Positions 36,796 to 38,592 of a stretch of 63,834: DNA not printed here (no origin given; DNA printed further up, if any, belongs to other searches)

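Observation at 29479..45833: Thirteen-gene translationally coupled operon built around four cobalamin-type radical SAM enzymes, with no pathway I can name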

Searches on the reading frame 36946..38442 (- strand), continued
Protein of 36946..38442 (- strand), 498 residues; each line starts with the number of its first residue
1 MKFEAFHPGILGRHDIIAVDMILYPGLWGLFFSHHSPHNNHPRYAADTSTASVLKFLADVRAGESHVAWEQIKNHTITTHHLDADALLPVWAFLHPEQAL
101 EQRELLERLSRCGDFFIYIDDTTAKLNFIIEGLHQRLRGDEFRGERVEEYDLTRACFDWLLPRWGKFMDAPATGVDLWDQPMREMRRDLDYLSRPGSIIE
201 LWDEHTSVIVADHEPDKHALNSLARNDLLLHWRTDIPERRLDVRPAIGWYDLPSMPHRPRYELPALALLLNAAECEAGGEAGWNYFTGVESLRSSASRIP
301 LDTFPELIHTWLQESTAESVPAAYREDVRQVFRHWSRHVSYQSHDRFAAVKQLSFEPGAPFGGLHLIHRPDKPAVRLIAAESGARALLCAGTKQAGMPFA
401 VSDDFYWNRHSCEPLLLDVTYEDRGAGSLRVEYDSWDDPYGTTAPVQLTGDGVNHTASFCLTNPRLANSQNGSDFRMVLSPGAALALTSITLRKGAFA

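Call 34: fold_search(model_id=the predicted structure, library=pdb)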
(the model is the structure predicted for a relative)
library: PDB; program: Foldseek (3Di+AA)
matches with E <= 10: 1509; with E <= 0.001: 73
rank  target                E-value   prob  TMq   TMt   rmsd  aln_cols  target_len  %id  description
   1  4xup_E                3.6e-05  1.00  0.18  0.45   7.8       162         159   12  Structure of the N-terminal CBM22-1-CBM22-2 tandem domain from Paenibacillus barcinonensis Xyn10C (released 2015-06-03)
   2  4xup_C                5.5e-05  1.00  0.18  0.45   7.8       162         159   12  Structure of the N-terminal CBM22-1-CBM22-2 tandem domain from Paenibacillus barcinonensis Xyn10C (released 2015-06-03)
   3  7uab_H                1.5e-04  1.00  0.19  0.18   6.7       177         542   17  Human pro-meprin alpha (zymogen state) (released 2022-11-02)
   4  3v0a_B                1.5e-04  0.99  0.20  0.10  17.3       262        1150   11  2.7 angstrom crystal structure of BoNT/Ai in complex with NTNHA (released 2012-03-14)
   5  2zey_A                1.6e-04  1.00  0.19  0.52   4.9       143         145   13  Family 16 carbohydrate binding module (released 2008-03-04)
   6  4xuo_A                1.6e-04  1.00  0.18  0.46   8.0       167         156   14  Structure of the CBM22-1 xylan-binding domain from Paenibacillus barcinonensis Xyn10C (released 2015-06-03)
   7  7qyd_A                1.8e-04  1.00  0.21  0.17  10.2       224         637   12  mosquitocidal Cry11Ba determined at pH 6.5 from naturally-occurring nanocrystals by Serial femtosecond crystallography (released 2022-07-27)
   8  6tfj_A                1.9e-04  0.99  0.17  0.12  18.2       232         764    8  Vip3Aa protoxin structure (released 2020-08-12)
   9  7r1e_A                2.0e-04  1.00  0.21  0.17  10.3       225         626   12  Mosquitocidal Cry11Ba determined at pH 10.4 from naturally-occurring nanocrystals by Serial femtosecond crystallograph (released 2022-07-27)
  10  3oea_A                2.3e-04  1.00  0.19  0.52   4.9       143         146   14  Crystal structure of the Q121E mutants of C.polysaccharolyticus CBM16-1 bound to cellopentaose (released 2010-08-25)
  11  7qx4                  2.6e-04  1.00  0.20  0.16   8.5       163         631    8  mosquitocidal Cry11Aa determined at pH 7 from naturally-occurring nanocrystals by Serial femtosecond crystallography (released 2022-07-27)
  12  2zex_B                2.6e-04  1.00  0.18  0.48   5.0       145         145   13  Family 16 carbohydrate binding module (released 2008-03-04)
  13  2e31_A                2.6e-04  1.00  0.16  0.29   9.3       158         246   14  Structural basis for selection of glycosylated substrate by SCFFbs1 ubiquitin ligase (released 2007-03-20)
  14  8wc1                  2.6e-04  0.99  0.15  0.40  11.6       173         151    8  A carbohydrate binding domain of a putative pectate lyase (released 2024-09-18)
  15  7qx6                  2.8e-04  1.00  0.20  0.17   8.6       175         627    7  mosquitocidal Cry11Aa-E583Q determined at pH 7 from naturally-occurring nanocrystals by Serial femtosecond crystallograp (released 2022-07-27)
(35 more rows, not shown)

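Call 35: search_solved_structures(query=A1, max_evalue=10, show_alignments=2)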
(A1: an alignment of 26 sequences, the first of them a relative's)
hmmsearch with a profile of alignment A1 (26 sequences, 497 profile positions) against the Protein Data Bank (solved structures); distinct sequences matched with E-value up to 10: 0.

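Call 37: find_encoding_contigs(protein=P0050, flank=10000, max_places=2)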
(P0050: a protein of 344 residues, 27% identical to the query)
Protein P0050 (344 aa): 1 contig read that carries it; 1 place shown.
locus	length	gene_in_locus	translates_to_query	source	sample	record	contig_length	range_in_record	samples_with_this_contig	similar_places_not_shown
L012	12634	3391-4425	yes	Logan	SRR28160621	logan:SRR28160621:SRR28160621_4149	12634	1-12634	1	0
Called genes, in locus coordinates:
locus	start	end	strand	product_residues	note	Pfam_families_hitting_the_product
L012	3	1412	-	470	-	?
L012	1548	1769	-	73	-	PF00462:Glutaredoxin, PF13417:GST_N_3 (weak)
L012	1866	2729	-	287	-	PF13483:Lactamase_B_3, PF12706:Lactamase_B_2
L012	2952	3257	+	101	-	PF13510:Fer2_4 (faint)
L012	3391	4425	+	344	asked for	PF20392:DUF6687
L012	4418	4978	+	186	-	PF13489:Methyltransf_23, PF03848:TehB, PF08241:Methyltransf_11, PF08242:Methyltransf_12 (weak), PF13649:Methyltransf_25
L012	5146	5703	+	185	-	PF02525:Flavodoxin_2, PF03358:FMN_red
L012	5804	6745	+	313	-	PF00890:FAD_binding_2, PF01134:GIDA (faint), PF01266:DAO (weak), PF07992:Pyr_redox_2, PF12831:FAD_oxidored, PF13450:NAD_binding_8 (weak), PF13738:Pyr_redox_3, PF00070:Pyr_redox, +2 more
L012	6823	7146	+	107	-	PF00581:Rhodanese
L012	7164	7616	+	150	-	PF03745:DUF309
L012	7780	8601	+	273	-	PF07355:GRDB (weak)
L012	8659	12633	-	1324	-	?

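Call 41: search_protein_families(library=pfam, proteins=[L006:17-715:+, L006:728-2347:+, L006:5329-6282:+, L006:6503-7594:+, L006:11293-12519:+, L006:12624-13460:+, L006:14082-14924:+, L006:14729-15598:+, L006:17232-18653:+, L006:5089-5316:+], max_evalue=0.001)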
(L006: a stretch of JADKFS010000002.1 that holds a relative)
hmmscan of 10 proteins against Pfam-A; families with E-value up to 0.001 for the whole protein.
L006:17-715:+ (232 aa): 1 family
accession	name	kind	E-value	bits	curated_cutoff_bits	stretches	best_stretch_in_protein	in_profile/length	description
PF09913.15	DUF2142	-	0.00037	19.9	30.1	1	92-184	304-392/395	Predicted membrane protein (DUF2142)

L006:728-2347:+ (539 aa): 2 families
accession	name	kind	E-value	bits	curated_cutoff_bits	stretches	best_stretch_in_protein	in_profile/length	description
PF04055.27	Radical_SAM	-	3.3e-10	40.8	29.5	1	240-402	5-164/166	Radical SAM superfamily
PF02310.24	B12-binding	-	1e-09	38.7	32.1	1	82-172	34-120/121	B12 binding domain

L006:5329-6282:+ (317 aa): 5 families
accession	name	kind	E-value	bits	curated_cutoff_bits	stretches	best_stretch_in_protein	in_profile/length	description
PF08241.18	Methyltransf_11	-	3.6e-12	47.2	21.2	1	124-218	1-95/95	Methyltransferase domain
PF13649.12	Methyltransf_25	-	1e-09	39.4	27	1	123-214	1-97/97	Methyltransferase domain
PF13489.12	Methyltransf_23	-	1.5e-09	38.2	27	1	100-221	3-119/164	Methyltransferase domain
PF13847.12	Methyltransf_31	-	1.2e-07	31.9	27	1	119-221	3-112/145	Methyltransferase domain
PF08242.18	Methyltransf_12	-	5.3e-07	30.7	30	1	124-216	1-98/98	Methyltransferase domain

L006:6503-7594:+ (363 aa): 2 families
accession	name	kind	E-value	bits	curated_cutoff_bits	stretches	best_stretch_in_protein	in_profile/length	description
PF04055.27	Radical_SAM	-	1.3e-14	55.1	29.5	1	46-182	4-149/166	Radical SAM superfamily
PF13186.11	SPASM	-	1.8e-10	41.4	21.5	1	291-351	1-66/67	Iron-sulfur cluster-binding domain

L006:11293-12519:+ (408 aa): 1 family
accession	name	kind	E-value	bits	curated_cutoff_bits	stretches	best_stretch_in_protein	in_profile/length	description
PF07475.17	Hpr_kinase_C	-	0.00025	21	33.3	1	221-282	6-67/171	HPr Serine kinase C-terminal domain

L006:12624-13460:+ (278 aa): 0 families

L006:14082-14924:+ (280 aa): 0 families

L006:14729-15598:+ (289 aa): 0 families

L006:17232-18653:+ (473 aa): 4 families
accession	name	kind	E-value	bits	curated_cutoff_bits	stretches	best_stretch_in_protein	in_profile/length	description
PF02518.31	HATPase_c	-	3.8e-31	108.3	26.4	1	342-453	1-110/111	Histidine kinase-, DNA gyrase B-, and HSP90-like ATPase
PF00512.31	HisKA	-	2.2e-15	56.9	26.9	1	236-300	1-65/66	His Kinase A (phospho-acceptor) domain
PF00672.30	HAMP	-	1.9e-11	44.6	25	1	178-230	1-51/53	HAMP domain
PF13581.12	HATPase_c_2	-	0.00069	20.1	27.4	0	351-447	40-124/127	Histidine kinase-like ATPase domain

L006:5089-5316:+ (75 aa): 0 families

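Call 45: search_protein_representatives(alignment_id=A1)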
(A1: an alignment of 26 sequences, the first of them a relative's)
Query: 26 sequences, 497 profile positions. Proteins with E-value up to 0.001 (for the whole library): 1325; up to 1e-10: 268; up to 1e-30: 19. The best 150 are listed.
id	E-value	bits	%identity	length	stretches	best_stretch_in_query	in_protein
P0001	1.4e-231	786.2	-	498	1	1-495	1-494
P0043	2.2e-216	736.0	-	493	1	1-496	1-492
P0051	1.4e-105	370.5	-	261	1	239-495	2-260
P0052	4.9e-85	302.8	-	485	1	67-496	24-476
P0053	7.3e-80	285.7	-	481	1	1-493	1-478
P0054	1.6e-72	261.5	-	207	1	287-494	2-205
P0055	1.7e-67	244.9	-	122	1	1-121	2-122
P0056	1.2e-66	242.1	-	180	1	1-122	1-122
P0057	8.9e-63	229.3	-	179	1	150-284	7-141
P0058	4.1e-51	190.9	-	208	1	321-461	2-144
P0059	2.9e-46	174.9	-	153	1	249-410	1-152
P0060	7.4e-38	147.1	-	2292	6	355-485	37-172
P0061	4.3e-36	141.3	-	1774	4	383-493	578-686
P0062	3.2e-34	135.2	-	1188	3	388-495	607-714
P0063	1.3e-33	133.1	-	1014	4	391-495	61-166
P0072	8.6e-28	113.9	-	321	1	1-283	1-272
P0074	1.0e-25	107.1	-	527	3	391-493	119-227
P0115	2.2e-18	82.9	-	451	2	17-202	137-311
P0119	2.7e-18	82.6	-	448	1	30-316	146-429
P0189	2.6e-14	69.5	-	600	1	32-273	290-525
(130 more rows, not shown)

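Call 46: search_protein_families(library=pfam, proteins=[P0060, P0062, P0063, P0074, P0072, P0119, P0189, P0115, P0052], max_evalue=0.001)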
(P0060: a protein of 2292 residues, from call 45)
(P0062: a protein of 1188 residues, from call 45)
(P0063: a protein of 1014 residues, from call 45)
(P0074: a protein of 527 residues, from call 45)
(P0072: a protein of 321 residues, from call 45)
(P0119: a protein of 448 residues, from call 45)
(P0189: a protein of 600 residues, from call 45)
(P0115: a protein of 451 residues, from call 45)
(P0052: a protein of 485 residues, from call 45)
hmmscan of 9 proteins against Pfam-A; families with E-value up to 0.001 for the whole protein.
P0060 (2292 aa): 3 families
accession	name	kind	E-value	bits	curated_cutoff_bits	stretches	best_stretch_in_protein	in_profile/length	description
PF02449.21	Glyco_hydro_42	-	7.8e-13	49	21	1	1375-1576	16-205/376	Beta-galactosidase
PF22369.2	GLMA_2nd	-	8.3e-07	29.2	27.7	1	1812-1863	43-94/138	GLMA-like, second domain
PF08532.16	Glyco_hydro_42M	-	3.5e-06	27.1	25.8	1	1811-1966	51-205/207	Beta-galactosidase trimerisation domain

P0062 (1188 aa): 1 family
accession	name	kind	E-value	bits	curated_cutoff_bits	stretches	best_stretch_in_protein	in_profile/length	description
PF16317.11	Glyco_hydro_99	-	2.1e-06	27.6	33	1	188-510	6-308/341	Glycosyl hydrolase family 99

P0063 (1014 aa): 2 families
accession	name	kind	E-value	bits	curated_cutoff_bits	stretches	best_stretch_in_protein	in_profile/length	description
PF16402.11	DUF5010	-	5.5e-07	29.3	23.7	1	677-829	136-298/333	Domain of unknown function (DUF5010)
PF16317.11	Glyco_hydro_99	-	2.6e-06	27.3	33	1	783-827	263-307/341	Glycosyl hydrolase family 99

P0074 (527 aa): 0 families

P0072 (321 aa): 1 family
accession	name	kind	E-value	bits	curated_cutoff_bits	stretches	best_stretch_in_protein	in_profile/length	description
PF20392.3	DUF6687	-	2.7e-50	171.8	27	1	2-319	4-328/339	Family of unknown function (DUF6687)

P0119 (448 aa): 1 family
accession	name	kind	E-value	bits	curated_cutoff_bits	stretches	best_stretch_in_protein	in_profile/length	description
PF20392.3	DUF6687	-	1.4e-78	264.9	27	1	120-434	3-337/339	Family of unknown function (DUF6687)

P0189 (600 aa): 3 families
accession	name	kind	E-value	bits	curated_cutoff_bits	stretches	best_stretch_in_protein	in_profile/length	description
PF20392.3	DUF6687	-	1.1e-70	238.9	27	1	262-575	4-333/339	Family of unknown function (DUF6687)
PF00483.29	NTP_transferase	-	4.5e-24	85.8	21.2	1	19-241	2-239/245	Nucleotidyl transferase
PF12804.13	NTP_transf_3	-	1.1e-11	45.6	27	1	19-177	1-150/160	MobA-like NTP transferase domain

P0115 (451 aa): 1 family
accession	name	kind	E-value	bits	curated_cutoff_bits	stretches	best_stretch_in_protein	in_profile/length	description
PF20392.3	DUF6687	-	2.2e-90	303.7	27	1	122-444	2-337/339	Family of unknown function (DUF6687)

P0052 (485 aa): 1 family
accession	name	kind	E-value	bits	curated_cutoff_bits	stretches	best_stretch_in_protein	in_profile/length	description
PF20392.3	DUF6687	-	4.4e-34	118.6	27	1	29-234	63-273/339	Family of unknown function (DUF6687)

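Call 68: search_protein_families(library=ncbifam, proteins=[L009:3403-4470:+, L001:8379-10004:+, L009:8117-9847:+], max_evalue=0.0001)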
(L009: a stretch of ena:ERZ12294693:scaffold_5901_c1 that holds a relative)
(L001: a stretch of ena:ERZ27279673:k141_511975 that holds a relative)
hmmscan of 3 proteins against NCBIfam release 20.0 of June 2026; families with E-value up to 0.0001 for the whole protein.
L009:3403-4470:+ (355 aa): 37 families (the best 25 are shown)
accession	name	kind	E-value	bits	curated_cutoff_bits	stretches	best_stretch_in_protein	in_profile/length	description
TIGR03961.1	rSAM_PTO1314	hypoth_equivalog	2.6e-17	63.1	306.05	1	39-194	32-183/332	PTO1314 family radical SAM protein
TIGR04051.1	rSAM_NirJ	equivalog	3.1e-16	59.3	515.45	1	30-196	2-170/354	heme d1 biosynthesis radical SAM protein NirJ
TIGR04546.1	rSAM_ahbC_deAc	equivalog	2.9e-15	56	650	1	28-200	37-211/390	12,18-didecarboxysiroheme deacetylase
TIGR04250.1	SCM_rSAM_ScmE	equivalog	3.8e-15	55.7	400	1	38-342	11-317/358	SynChlorMet cassette radical SAM/SPASM protein ScmE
TIGR04054.1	rSAM_NirJ1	equivalog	6.3e-14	51.4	650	1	30-200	36-208/387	putative heme d1 biosynthesis radical SAM protein NirJ1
TIGR04545.1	rSAM_ahbD_hemeb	equivalog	1.4e-13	51.1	500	1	39-194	9-167/339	heme b synthase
TIGR04317.1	W_rSAM_matur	equivalog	1.4e-13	50.7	380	1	36-197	10-179/349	tungsten cofactor oxidoreductase radical SAM maturase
TIGR04251.1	SCM_rSAM_ScmF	equivalog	4e-13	49.5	400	1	34-200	8-180/353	SynChlorMet cassette radical SAM/SPASM protein ScmF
TIGR04347.1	pseudo_SAM_Halo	equivalog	1.6e-12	47.4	525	1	28-206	36-216/390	TIGR04347 family pseudo-SAM/SPASM protein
TIGR04466.1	rSAM_BlsE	equivalog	1.6e-11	44.3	400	1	39-158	12-133/327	cytosylglucuronate decarboxylase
TIGR03962.1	mycofact_rSAM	equivalog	6.2e-11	42.1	265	1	39-171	21-157/339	mycofactocin radical SAM maturase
TIGR03913.1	rad_SAM_trio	equivalog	6.2e-11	41.3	591.75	1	39-171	28-163/477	GDL motif peptide-associated radical SAM/SPASM maturase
TIGR02668.1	moaA_archaeal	equivalog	1.9e-10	40.2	325.25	1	38-136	18-120/303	GTP 3',8-cyclase MoaA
TIGR04403.1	rSAM_skfB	equivalog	1.9e-10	40.1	300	1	38-188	112-263/402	sporulation killing factor system radical SAM maturase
TIGR04303.1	GeoRSP_rSAM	equivalog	2.7e-10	40.3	400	1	38-200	13-175/325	GeoRSP system radical SAM/SPASM protein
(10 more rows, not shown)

L001:8379-10004:+ (541 aa): 1 family
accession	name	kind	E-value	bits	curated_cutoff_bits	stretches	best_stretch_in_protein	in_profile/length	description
NF047440.1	LA3751_2_3_fam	subfamily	5.8e-12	45.2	200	1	102-254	103-253/460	LA_3751/LA_3752 family putative glycosyltransferase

L009:8117-9847:+ (576 aa): 1 family
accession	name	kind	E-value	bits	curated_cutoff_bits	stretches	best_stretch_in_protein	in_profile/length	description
NF047440.1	LA3751_2_3_fam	subfamily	2.1e-06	26.9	200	1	127-277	103-251/460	LA_3751/LA_3752 family putative glycosyltransferase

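Call 96: search_protein_families(library=padloc, proteins=[window:36946-38442:-], max_evalue=0.001)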
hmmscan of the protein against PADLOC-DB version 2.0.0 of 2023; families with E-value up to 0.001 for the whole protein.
window:36946-38442:- (498 aa): 0 families
